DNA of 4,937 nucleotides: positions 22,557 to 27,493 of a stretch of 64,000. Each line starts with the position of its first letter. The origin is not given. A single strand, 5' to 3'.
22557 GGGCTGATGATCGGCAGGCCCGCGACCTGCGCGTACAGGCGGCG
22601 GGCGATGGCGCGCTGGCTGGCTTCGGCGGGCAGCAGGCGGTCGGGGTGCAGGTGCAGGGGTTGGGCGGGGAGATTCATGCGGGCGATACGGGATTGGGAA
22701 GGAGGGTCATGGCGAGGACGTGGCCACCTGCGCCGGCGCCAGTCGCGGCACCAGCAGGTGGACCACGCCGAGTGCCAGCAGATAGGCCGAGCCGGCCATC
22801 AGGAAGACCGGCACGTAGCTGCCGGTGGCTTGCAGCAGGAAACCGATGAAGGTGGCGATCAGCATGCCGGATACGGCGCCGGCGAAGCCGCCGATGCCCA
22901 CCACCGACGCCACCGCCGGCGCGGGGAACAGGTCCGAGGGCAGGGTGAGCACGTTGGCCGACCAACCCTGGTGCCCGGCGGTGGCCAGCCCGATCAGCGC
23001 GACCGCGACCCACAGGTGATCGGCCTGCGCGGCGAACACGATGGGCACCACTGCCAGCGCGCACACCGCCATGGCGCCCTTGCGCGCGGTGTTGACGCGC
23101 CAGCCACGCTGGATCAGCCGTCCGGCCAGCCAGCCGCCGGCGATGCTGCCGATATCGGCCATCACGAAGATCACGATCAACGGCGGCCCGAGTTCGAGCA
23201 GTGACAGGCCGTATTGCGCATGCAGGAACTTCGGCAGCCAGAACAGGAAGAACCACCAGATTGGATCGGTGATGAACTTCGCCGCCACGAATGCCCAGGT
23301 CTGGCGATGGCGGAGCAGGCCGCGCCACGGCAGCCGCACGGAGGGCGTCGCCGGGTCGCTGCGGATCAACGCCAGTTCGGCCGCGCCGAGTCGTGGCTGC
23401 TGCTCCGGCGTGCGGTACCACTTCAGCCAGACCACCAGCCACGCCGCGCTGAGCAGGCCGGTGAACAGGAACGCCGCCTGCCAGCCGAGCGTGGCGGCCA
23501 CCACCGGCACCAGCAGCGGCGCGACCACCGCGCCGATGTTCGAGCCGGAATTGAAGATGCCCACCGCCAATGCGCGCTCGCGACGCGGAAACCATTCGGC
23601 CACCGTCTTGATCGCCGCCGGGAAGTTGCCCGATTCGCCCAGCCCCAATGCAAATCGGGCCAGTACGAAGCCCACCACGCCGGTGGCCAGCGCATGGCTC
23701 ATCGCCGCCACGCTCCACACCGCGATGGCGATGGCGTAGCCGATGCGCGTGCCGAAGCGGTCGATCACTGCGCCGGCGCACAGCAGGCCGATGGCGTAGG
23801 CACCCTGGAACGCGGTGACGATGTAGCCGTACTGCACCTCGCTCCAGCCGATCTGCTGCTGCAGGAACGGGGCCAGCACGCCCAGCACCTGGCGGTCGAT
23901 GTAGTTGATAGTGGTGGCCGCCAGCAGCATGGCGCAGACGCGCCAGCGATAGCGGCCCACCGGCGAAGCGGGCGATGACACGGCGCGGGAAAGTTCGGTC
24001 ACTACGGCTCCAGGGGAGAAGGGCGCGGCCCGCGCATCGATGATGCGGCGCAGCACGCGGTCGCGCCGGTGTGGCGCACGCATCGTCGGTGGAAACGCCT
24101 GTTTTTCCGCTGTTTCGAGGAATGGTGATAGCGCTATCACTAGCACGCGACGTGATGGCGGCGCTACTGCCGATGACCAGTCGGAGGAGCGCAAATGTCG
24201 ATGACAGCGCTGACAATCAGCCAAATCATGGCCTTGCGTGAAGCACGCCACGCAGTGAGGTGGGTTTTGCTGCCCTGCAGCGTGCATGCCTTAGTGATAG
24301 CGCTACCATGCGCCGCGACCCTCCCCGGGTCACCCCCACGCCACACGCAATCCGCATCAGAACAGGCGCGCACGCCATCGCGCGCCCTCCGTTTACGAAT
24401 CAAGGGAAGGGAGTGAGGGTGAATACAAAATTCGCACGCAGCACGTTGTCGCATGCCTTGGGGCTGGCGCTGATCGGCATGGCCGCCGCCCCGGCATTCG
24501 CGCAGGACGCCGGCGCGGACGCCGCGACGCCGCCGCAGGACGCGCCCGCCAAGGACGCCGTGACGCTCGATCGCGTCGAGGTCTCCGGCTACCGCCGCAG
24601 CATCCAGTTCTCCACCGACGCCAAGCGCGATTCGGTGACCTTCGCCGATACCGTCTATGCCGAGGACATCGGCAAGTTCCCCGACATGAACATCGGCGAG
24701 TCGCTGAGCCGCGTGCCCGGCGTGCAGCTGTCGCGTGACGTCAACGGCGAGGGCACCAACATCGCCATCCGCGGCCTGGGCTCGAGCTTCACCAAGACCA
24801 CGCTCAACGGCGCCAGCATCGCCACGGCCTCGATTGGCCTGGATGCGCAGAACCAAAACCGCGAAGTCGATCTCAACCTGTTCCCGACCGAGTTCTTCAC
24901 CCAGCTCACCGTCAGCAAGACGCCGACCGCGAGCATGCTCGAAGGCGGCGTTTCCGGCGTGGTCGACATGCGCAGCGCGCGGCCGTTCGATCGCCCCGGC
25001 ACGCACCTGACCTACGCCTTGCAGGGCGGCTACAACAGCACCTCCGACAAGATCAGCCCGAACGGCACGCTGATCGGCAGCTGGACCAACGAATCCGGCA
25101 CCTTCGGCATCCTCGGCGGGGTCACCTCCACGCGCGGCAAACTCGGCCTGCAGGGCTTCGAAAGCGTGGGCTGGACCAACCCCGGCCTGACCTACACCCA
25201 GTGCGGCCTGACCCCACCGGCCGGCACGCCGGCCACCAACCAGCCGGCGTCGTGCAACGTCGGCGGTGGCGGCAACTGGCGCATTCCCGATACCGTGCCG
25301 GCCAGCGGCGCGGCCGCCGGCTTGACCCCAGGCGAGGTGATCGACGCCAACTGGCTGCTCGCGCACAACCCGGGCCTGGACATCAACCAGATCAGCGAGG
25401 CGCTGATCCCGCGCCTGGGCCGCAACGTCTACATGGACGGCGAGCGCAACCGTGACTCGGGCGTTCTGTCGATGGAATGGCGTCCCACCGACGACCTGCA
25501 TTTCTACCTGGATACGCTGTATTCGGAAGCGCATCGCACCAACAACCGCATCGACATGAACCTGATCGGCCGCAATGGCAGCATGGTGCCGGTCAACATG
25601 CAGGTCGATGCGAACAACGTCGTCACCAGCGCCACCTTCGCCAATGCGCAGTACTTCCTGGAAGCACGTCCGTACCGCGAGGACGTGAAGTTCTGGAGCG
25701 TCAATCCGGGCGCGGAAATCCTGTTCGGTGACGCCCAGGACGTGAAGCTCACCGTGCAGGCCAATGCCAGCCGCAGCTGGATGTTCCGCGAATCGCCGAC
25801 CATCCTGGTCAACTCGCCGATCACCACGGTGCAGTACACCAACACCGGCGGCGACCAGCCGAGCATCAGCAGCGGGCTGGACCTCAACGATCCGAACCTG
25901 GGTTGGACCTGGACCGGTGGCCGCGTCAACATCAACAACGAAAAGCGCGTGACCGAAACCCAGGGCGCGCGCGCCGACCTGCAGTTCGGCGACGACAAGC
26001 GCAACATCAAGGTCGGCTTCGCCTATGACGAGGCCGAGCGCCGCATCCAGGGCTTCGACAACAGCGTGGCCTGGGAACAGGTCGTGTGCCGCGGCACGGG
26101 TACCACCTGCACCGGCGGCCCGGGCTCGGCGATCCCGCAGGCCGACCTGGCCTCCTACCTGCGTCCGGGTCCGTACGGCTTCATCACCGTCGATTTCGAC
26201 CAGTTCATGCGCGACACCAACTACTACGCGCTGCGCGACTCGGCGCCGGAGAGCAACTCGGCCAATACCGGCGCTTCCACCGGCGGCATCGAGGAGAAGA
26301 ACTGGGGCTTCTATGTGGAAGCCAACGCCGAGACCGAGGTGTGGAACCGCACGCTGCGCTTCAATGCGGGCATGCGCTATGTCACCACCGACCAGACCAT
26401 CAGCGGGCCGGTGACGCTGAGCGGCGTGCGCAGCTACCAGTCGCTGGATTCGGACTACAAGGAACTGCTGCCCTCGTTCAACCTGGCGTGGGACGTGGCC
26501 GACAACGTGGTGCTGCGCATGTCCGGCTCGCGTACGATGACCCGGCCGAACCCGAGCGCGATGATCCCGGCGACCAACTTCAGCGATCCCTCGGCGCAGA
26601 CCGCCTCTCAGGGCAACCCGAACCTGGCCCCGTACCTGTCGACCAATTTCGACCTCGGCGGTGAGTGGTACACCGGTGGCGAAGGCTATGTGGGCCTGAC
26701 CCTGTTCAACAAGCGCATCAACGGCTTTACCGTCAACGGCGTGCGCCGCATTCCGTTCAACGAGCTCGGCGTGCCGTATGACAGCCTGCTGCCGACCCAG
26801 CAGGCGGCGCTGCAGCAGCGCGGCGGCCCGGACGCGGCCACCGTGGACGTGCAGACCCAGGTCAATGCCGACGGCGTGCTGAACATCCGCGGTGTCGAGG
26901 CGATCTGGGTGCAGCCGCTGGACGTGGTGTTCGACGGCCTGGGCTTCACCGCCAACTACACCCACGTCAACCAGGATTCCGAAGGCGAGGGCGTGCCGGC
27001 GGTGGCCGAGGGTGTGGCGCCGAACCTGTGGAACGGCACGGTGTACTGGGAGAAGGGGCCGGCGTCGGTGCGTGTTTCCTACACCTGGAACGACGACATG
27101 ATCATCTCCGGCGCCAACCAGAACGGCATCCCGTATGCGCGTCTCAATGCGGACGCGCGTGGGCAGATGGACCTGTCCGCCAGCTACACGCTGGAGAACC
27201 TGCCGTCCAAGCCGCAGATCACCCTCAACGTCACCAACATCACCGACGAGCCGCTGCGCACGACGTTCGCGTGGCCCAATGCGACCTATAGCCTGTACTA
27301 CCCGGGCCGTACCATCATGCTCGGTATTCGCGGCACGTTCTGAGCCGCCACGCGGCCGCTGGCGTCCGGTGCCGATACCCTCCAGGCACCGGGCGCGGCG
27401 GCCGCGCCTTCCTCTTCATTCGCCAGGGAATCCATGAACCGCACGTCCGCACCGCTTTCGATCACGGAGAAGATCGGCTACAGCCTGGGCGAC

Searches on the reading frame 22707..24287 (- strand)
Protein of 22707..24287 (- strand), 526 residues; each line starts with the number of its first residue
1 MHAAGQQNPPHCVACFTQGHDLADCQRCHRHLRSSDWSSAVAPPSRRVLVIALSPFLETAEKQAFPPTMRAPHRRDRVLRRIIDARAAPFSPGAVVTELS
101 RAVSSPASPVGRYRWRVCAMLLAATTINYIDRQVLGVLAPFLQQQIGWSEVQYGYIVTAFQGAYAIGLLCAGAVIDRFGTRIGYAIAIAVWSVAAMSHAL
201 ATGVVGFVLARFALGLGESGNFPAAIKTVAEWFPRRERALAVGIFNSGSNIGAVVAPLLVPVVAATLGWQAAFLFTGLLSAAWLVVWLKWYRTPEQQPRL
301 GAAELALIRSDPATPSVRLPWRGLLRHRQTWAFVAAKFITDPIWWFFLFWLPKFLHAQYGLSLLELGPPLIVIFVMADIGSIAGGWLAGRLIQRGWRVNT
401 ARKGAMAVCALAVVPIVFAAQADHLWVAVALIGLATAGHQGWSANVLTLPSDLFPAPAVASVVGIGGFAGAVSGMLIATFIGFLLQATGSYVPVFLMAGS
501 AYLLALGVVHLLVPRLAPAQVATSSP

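Call 14: search_protein_families(library=pfam, proteins=[window:22707-24287:-], max_evalue=0.0001)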
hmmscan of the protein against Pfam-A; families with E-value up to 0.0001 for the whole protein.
window:22707-24287:- (526 aa): 2 families
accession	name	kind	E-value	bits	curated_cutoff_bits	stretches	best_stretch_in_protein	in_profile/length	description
PF07690.21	MFS_1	-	8.7e-57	193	33.4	1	121-476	1-345/347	Major Facilitator Superfamily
PF00083.30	Sugar_tr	-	3e-09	36.7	22.3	1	149-294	44-195/452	Sugar (and other) transporter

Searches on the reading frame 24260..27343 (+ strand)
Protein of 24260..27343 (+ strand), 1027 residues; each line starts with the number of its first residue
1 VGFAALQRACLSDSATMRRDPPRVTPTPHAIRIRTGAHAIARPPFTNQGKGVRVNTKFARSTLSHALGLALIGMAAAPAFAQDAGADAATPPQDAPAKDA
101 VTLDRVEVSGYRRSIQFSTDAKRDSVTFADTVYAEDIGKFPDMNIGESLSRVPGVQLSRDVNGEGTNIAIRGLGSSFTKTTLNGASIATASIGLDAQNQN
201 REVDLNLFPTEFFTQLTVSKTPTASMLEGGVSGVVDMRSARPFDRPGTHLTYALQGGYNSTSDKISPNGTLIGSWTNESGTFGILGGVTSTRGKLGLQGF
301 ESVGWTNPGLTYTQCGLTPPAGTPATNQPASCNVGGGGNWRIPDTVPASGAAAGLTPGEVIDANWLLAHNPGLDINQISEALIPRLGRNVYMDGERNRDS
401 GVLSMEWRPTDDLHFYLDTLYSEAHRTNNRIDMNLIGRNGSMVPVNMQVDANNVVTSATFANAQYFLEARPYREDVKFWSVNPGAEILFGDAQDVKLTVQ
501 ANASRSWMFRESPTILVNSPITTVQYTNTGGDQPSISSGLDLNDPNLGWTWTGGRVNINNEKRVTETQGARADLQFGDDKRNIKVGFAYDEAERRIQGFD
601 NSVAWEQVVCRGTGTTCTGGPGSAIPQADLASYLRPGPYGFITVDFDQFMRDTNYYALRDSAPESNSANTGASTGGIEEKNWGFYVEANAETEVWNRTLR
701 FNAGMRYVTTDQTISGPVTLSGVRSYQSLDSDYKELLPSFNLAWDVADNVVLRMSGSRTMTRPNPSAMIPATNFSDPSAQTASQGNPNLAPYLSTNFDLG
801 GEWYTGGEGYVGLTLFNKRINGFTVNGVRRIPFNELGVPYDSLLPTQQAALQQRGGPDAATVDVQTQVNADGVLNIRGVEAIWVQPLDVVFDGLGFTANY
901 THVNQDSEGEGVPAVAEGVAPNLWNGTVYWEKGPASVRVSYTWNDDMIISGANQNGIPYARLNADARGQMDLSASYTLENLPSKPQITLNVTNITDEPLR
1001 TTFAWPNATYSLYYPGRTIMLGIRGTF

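Call 14: search_protein_families(library=pfam, proteins=[window:24260-27343:+], max_evalue=0.0001)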
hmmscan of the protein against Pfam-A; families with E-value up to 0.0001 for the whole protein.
window:24260-27343:+ (1027 aa): 3 families
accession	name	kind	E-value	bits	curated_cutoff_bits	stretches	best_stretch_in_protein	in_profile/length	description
PF00593.30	TonB_dep_Rec_b-barrel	-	1.4e-33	117.9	27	1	529-994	56-436/436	TonB dependent receptor-like, beta-barrel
PF07715.20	Plug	-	2.4e-16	60.6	23.9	1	122-233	2-106/107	TonB-dependent Receptor Plug Domain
PF14905.12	OMP_b-brl_3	-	3e-15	56.6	27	1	669-1022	102-405/408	Outer membrane protein beta-barrel family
